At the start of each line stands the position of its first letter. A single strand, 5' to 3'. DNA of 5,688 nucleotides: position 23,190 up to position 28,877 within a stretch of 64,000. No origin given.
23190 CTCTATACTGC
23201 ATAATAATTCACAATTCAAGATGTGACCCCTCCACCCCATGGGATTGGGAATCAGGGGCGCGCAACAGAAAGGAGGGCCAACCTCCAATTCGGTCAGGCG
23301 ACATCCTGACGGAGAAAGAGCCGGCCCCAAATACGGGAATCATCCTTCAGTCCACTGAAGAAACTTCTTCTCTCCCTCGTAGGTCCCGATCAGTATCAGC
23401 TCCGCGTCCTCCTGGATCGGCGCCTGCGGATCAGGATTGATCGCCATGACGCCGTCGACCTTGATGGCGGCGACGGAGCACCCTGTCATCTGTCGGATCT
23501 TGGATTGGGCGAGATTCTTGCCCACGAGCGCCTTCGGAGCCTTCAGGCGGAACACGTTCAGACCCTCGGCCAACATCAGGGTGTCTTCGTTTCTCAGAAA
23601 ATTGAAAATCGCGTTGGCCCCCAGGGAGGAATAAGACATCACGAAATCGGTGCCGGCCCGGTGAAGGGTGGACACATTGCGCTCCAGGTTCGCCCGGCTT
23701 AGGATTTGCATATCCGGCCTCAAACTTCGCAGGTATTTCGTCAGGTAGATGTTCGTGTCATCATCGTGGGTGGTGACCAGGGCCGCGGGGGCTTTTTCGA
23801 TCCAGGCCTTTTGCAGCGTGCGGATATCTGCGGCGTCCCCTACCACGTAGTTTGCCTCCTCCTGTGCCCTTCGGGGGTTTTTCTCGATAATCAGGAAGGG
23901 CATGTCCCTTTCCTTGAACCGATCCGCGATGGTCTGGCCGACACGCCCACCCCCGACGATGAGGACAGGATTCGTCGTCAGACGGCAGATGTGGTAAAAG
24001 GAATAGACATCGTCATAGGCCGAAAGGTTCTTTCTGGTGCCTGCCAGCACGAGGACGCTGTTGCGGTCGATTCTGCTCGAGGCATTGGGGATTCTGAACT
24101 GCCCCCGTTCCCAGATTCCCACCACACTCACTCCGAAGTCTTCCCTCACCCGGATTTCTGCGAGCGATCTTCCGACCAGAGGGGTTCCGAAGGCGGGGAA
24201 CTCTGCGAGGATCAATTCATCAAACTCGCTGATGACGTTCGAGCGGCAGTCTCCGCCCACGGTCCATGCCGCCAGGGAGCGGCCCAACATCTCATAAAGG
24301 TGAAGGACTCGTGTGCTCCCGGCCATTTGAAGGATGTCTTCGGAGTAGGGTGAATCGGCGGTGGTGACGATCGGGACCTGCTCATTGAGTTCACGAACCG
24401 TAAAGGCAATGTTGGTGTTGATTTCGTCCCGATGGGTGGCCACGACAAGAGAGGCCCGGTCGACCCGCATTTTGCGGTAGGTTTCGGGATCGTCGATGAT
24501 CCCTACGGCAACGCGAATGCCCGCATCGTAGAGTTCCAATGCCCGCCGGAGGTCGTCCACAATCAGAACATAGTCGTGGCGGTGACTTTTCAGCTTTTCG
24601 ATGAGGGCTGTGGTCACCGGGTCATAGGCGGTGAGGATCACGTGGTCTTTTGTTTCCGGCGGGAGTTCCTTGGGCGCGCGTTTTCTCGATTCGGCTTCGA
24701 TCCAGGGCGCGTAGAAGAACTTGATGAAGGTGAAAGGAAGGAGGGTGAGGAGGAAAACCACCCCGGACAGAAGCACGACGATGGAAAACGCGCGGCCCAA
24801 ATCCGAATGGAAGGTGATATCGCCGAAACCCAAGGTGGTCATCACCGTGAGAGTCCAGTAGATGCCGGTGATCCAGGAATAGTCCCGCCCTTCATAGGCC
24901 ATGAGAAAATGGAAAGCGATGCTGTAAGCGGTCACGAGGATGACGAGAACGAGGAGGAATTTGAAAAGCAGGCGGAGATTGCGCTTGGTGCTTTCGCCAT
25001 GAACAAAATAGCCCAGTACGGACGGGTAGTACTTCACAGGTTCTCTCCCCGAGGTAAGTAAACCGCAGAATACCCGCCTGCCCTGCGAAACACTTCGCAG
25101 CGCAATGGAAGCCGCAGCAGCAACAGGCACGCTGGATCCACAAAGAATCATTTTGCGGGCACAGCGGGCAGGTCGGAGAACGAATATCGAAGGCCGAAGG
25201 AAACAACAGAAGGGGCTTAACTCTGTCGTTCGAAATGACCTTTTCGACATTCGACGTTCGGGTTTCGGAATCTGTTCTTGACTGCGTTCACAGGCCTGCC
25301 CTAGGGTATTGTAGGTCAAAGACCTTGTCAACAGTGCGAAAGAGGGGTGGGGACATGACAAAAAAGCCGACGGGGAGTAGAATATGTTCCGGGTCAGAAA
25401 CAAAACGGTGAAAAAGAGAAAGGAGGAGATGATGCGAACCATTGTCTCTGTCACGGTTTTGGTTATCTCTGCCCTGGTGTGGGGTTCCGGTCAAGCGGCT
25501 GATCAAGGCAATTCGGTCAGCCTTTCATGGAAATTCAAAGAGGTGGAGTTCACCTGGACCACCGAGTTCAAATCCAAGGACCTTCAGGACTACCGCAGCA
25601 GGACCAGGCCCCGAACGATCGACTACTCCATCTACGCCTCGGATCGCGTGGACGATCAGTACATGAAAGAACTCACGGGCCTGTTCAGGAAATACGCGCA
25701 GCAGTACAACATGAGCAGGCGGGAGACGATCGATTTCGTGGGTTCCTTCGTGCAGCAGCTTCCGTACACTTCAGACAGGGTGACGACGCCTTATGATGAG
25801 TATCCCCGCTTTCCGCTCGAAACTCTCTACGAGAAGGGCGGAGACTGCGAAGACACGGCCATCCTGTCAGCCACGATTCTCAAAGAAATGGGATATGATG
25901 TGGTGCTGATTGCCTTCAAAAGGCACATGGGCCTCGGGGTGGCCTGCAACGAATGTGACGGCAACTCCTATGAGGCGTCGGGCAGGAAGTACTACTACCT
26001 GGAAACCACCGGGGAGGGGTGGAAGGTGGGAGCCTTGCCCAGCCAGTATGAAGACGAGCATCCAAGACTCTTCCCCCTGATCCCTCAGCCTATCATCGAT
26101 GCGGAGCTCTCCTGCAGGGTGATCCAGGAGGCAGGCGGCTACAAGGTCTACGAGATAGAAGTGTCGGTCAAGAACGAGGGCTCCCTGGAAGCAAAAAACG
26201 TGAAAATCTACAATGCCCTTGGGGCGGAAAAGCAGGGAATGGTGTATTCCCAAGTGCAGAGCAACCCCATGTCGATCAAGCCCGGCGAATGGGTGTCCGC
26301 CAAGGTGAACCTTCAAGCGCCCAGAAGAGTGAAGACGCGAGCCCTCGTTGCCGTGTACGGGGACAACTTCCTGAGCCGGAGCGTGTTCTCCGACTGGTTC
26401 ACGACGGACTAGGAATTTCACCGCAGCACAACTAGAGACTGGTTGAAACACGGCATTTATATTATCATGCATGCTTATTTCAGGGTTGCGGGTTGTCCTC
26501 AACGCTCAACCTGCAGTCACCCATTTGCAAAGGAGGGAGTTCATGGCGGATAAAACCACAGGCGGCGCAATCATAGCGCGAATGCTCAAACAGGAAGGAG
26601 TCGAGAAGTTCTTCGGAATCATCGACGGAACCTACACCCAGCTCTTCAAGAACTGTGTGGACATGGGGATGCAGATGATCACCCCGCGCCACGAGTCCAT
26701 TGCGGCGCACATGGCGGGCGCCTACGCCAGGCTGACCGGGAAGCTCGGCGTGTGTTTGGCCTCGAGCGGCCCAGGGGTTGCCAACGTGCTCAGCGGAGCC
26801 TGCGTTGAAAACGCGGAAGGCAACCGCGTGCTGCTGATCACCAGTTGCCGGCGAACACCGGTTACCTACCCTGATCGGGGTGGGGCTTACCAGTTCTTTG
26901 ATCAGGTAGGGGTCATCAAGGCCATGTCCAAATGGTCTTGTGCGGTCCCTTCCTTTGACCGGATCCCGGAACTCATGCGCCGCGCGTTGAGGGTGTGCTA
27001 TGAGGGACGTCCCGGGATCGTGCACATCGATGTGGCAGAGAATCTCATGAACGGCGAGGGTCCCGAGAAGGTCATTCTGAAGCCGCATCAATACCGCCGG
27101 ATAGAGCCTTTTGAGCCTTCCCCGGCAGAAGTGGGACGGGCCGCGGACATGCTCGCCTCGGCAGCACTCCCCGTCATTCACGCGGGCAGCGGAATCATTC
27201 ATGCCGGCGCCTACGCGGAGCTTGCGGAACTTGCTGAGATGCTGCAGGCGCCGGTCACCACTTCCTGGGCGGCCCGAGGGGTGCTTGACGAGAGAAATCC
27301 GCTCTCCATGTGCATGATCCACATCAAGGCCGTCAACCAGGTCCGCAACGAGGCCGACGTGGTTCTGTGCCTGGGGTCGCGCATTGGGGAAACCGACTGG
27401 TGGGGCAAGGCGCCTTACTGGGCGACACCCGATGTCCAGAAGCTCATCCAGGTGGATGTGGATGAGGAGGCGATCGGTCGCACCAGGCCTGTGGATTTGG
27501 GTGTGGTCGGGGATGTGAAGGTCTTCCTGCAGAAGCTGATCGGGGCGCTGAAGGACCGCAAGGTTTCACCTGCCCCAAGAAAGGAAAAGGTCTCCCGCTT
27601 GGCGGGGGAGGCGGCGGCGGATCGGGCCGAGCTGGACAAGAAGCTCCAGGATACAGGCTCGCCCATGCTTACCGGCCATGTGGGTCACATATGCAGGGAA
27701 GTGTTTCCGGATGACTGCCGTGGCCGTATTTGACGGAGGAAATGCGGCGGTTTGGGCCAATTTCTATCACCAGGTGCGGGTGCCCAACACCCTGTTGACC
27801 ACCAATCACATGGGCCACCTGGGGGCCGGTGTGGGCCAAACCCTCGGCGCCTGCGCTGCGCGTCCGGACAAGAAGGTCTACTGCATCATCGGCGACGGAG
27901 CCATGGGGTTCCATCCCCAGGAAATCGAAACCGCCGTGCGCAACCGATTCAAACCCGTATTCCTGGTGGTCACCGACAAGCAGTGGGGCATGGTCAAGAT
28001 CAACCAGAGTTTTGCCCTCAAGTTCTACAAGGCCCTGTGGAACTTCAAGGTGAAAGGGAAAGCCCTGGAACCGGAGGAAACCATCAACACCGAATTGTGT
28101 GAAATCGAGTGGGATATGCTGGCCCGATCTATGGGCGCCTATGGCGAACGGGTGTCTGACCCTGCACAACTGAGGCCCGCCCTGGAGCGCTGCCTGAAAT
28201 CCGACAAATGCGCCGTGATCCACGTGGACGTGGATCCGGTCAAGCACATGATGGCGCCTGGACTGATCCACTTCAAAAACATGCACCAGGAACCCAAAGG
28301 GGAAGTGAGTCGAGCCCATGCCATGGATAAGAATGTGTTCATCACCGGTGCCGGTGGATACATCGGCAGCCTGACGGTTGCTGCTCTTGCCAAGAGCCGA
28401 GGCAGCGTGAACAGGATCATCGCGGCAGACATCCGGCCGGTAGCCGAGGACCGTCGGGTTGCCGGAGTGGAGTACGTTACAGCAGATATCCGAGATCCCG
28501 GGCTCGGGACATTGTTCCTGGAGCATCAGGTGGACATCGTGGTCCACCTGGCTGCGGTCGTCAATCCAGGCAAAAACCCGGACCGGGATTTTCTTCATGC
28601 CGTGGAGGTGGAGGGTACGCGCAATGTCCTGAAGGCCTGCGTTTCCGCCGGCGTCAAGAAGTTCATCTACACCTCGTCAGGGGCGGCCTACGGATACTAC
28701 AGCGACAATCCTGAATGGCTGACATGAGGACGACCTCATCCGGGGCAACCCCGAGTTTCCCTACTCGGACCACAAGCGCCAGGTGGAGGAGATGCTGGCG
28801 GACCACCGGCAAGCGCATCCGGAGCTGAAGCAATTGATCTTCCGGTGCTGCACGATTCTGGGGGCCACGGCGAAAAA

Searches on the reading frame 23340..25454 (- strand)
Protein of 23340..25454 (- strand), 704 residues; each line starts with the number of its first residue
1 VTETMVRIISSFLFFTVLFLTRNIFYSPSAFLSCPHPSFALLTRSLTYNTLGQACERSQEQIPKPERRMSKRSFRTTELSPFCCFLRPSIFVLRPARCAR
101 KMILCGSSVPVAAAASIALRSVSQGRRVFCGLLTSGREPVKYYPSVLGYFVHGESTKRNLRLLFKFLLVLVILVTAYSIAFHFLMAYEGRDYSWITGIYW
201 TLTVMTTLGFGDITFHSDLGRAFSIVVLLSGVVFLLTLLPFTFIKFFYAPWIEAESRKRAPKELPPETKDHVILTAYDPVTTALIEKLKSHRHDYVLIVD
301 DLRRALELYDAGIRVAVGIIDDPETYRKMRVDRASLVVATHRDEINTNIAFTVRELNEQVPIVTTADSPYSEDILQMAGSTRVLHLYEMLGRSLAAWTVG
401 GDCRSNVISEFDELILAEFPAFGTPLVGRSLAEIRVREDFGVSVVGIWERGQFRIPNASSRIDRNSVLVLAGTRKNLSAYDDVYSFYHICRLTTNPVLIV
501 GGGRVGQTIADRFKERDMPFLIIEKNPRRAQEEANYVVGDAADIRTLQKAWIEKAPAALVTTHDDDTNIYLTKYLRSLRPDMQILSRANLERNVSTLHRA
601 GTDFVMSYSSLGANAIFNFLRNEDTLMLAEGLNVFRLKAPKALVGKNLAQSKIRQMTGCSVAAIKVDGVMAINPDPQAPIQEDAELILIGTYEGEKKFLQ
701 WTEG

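Call 19: search_protein_families(library=pfam, proteins=[window:23340-25454:-], max_evalue=0.0001)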
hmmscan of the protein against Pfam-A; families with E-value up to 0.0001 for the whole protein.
window:23340-25454:- (704 aa): 5 families
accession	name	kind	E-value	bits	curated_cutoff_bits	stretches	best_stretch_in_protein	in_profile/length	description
PF02254.24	TrkA_N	-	5.9e-43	146.3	23.8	2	497-607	1-115/116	TrkA-N domain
PF02080.26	TrkA_C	-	5e-21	74.8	27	2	422-480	8-66/71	TrkA-C domain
PF07885.22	Ion_trans_2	-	3.5e-11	43.3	22.5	1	170-240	2-71/79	Ion channel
PF00520.37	Ion_trans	-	1.2e-05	25.1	25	1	154-239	120-226/241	Ion transport protein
PF13241.12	NAD_binding_7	-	9.7e-05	23.3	22.1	0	491-576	4-83/104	Putative NAD(P)-binding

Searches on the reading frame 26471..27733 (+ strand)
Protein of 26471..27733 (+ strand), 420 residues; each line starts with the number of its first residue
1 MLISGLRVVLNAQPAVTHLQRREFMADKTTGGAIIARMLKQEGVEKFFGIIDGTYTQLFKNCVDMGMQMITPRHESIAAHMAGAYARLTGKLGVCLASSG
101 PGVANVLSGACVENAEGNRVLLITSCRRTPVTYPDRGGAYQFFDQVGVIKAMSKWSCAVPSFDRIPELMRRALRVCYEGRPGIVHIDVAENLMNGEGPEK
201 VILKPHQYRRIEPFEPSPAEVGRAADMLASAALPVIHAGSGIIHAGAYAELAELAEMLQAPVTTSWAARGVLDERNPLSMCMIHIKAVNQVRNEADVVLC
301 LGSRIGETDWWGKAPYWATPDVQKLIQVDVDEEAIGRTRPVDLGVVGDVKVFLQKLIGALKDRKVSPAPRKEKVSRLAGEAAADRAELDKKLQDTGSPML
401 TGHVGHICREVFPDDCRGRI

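Call 19: search_protein_families(library=pfam, proteins=[window:26471-27733:+], max_evalue=0.0001)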
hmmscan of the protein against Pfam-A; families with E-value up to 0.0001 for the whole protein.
window:26471-27733:+ (420 aa): 2 families
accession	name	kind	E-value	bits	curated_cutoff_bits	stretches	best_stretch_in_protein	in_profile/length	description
PF00205.28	TPP_enzyme_M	-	1.9e-35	122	30.4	1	223-356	3-137/137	Thiamine pyrophosphate enzyme, central domain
PF02776.23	TPP_enzyme_N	-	6.3e-28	97.4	26.8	1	30-146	2-117/119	Thiamine pyrophosphate enzyme, N-terminal TPP binding domain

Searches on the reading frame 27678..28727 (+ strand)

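Call 19: search_protein_families(library=pfam, proteins=[window:27678-28727:+], max_evalue=0.0001)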
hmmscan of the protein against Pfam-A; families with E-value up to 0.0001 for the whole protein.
window:27678-28727:+ (349 aa): 8 families
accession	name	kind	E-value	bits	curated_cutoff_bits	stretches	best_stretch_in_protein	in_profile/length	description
PF02775.26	TPP_enzyme_C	-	3.4e-29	102.1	21.9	1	19-183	1-151/151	Thiamine pyrophosphate enzyme, C-terminal TPP binding domain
PF01370.27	Epimerase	-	1.5e-18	67.6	20.9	1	220-343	1-124/240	NAD dependent epimerase/dehydratase family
PF01073.25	3Beta_HSD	-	1.3e-17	64.2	22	1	222-338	2-120/280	3-beta hydroxysteroid dehydrogenase/isomerase family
PF16363.11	GDP_Man_Dehyd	-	2.5e-10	40.8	27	1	221-344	1-139/332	GDP-mannose 4,6 dehydratase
PF07993.18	NAD_binding_4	-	3e-09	36.8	20.1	1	268-341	67-144/258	Male sterility protein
PF13460.12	NAD_binding_10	-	1.8e-07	31.6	27.2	1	224-339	1-103/184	NAD(P)H-binding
PF02719.21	Polysacc_synt_2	-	5.2e-07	29.6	20.2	1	220-335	1-129/293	Polysaccharide biosynthesis protein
PF05368.20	NmrA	-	7.8e-07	29.4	27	1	216-337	1-110/298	NmrA-like family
